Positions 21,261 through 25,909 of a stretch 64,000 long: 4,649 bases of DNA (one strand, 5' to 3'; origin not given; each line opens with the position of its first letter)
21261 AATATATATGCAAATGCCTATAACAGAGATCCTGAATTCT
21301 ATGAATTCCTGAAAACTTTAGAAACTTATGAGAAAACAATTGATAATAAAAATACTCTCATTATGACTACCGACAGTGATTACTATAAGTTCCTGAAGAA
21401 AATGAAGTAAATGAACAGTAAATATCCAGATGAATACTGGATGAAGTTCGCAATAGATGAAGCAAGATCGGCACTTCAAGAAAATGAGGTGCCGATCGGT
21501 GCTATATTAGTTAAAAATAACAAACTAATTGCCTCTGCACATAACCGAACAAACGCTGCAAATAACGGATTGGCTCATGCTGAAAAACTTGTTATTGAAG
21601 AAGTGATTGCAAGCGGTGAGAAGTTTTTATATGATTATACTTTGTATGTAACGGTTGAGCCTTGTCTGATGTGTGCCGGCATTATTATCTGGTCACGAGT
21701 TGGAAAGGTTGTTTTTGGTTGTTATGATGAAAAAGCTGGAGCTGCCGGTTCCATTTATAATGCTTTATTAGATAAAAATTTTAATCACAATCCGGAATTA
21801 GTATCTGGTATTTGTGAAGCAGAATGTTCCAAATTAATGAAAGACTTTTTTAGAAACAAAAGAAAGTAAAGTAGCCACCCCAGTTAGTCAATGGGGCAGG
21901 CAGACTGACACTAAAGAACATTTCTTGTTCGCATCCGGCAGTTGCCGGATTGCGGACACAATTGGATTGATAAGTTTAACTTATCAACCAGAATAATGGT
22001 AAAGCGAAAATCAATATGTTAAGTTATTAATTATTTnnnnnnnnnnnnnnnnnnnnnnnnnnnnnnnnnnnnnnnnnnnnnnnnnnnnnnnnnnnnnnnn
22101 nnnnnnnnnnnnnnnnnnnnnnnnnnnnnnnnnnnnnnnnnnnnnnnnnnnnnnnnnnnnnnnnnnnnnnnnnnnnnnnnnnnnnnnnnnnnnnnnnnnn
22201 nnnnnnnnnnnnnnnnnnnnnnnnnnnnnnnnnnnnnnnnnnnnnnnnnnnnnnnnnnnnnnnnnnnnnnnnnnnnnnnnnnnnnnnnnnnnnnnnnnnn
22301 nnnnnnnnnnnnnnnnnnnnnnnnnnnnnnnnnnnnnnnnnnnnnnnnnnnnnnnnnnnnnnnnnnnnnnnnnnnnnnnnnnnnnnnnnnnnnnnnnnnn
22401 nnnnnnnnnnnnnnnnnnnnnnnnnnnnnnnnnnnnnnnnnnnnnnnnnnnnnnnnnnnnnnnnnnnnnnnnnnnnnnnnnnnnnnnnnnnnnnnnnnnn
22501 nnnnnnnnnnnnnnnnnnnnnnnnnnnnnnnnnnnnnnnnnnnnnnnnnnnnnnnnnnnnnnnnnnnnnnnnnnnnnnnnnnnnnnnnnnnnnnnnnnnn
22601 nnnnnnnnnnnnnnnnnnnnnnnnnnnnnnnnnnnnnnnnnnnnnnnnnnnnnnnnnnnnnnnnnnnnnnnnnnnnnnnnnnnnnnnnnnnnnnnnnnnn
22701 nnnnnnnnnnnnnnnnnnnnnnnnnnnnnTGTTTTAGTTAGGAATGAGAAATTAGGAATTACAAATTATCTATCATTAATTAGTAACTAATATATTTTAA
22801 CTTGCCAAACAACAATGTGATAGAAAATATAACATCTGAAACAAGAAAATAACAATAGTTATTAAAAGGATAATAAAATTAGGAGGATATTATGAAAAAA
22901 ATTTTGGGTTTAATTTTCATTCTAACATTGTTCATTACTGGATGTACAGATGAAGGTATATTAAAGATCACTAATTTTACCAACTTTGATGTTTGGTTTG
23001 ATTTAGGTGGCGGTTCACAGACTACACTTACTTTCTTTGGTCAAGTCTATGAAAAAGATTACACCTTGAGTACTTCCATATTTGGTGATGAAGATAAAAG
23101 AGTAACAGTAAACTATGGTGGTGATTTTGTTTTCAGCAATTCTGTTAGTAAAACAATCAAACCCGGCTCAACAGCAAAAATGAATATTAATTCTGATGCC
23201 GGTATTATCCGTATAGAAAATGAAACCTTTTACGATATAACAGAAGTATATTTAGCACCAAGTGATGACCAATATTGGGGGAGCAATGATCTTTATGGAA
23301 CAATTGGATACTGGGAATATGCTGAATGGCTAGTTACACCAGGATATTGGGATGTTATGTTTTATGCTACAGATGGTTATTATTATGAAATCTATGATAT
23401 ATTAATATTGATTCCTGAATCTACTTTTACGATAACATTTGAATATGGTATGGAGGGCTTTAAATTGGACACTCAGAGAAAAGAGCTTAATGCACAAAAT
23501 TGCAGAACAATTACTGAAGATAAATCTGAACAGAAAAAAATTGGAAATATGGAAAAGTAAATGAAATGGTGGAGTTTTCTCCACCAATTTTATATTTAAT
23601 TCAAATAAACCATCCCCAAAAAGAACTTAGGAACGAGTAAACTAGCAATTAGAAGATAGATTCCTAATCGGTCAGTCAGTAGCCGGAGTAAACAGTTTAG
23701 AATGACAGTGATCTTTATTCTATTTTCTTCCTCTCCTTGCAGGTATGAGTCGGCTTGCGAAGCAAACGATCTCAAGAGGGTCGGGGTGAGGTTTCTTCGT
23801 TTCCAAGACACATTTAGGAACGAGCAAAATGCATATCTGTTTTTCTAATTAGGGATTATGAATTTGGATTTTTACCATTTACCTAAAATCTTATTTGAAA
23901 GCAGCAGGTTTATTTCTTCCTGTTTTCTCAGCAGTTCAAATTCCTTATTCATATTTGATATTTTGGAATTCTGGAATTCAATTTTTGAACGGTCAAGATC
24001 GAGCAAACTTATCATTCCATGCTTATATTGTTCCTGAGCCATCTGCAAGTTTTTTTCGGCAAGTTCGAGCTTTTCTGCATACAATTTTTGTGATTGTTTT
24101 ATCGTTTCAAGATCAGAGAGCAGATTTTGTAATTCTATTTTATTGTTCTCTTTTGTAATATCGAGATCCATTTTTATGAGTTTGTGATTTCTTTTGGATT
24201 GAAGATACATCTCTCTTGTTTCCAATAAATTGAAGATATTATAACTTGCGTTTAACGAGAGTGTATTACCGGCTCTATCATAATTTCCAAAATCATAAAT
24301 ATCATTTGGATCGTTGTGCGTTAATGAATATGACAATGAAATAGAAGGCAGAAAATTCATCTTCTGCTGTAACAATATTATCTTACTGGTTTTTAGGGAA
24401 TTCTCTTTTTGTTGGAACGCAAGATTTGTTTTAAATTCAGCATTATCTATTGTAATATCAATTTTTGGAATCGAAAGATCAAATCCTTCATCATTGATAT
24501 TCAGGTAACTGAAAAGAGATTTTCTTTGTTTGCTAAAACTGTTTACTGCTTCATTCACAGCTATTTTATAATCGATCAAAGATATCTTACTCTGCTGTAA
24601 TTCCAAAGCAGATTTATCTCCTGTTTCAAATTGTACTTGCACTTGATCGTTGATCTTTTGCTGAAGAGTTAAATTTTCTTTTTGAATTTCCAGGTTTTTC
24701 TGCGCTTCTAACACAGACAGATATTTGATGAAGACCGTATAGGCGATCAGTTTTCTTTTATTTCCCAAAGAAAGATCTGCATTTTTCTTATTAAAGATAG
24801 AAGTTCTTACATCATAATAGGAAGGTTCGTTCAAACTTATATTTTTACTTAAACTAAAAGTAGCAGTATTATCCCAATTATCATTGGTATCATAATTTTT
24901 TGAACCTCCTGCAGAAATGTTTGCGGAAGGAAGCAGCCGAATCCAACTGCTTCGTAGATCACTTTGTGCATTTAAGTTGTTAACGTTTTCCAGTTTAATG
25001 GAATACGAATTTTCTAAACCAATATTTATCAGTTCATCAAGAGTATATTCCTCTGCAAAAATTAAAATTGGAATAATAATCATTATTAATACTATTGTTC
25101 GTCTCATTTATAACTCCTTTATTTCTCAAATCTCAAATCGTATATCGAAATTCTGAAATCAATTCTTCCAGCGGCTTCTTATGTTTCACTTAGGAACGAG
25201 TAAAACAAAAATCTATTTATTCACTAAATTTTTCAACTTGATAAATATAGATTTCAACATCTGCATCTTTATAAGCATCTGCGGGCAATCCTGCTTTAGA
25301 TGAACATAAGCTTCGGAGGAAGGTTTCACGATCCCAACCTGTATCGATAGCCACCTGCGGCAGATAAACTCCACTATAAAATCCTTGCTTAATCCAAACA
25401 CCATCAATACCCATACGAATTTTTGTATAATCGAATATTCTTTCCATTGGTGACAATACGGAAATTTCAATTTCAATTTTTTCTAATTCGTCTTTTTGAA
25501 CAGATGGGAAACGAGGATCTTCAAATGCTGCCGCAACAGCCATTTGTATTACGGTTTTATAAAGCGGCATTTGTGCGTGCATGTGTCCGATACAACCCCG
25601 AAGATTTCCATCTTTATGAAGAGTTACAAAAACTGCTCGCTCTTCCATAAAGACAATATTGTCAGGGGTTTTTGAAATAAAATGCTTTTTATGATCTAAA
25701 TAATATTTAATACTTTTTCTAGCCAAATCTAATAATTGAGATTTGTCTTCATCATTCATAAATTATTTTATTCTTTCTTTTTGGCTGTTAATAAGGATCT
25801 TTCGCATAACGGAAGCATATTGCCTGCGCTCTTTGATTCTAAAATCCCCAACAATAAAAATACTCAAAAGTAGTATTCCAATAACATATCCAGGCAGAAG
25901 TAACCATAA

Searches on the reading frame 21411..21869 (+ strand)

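Call 51: search_protein_families(library=pfam, proteins=[window:21411-21869:+], max_evalue=0.00001)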
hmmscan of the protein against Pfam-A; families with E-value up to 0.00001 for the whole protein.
window:21411-21869:+ (152 aa): 3 families
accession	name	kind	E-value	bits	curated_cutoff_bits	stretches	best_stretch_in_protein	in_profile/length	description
PF14437.12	MafB19-deam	-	1.5e-35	122.6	27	1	8-151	4-142/142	MafB19-like deaminase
PF00383.29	dCMP_cyt_deam_1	-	2e-27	95.5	25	1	7-104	4-102/102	Cytidine and deoxycytidylate deaminase zinc-binding region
PF14439.12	Bd3614-deam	-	6.2e-07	29.8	38.5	1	24-95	5-77/113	Bd3614-like deaminase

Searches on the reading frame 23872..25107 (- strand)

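Call 51: search_protein_families(library=pfam, proteins=[window:23872-25107:-], max_evalue=0.00001)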
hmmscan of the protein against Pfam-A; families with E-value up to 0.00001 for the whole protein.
window:23872-25107:- (411 aa): 1 family
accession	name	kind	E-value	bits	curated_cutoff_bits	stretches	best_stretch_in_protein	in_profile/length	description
PF02321.23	OEP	-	8.6e-36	123.9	22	2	245-403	29-186/187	Outer membrane efflux protein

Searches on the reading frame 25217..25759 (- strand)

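Call 51: search_protein_families(library=pfam, proteins=[window:25217-25759:-], max_evalue=0.00001)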
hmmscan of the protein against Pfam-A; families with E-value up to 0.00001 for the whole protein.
window:25217-25759:- (180 aa): 1 family
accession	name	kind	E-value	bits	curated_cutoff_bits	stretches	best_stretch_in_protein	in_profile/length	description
PF01871.22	AMMECR1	-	2.7e-57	193.3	25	1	11-178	2-168/168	AMMECR1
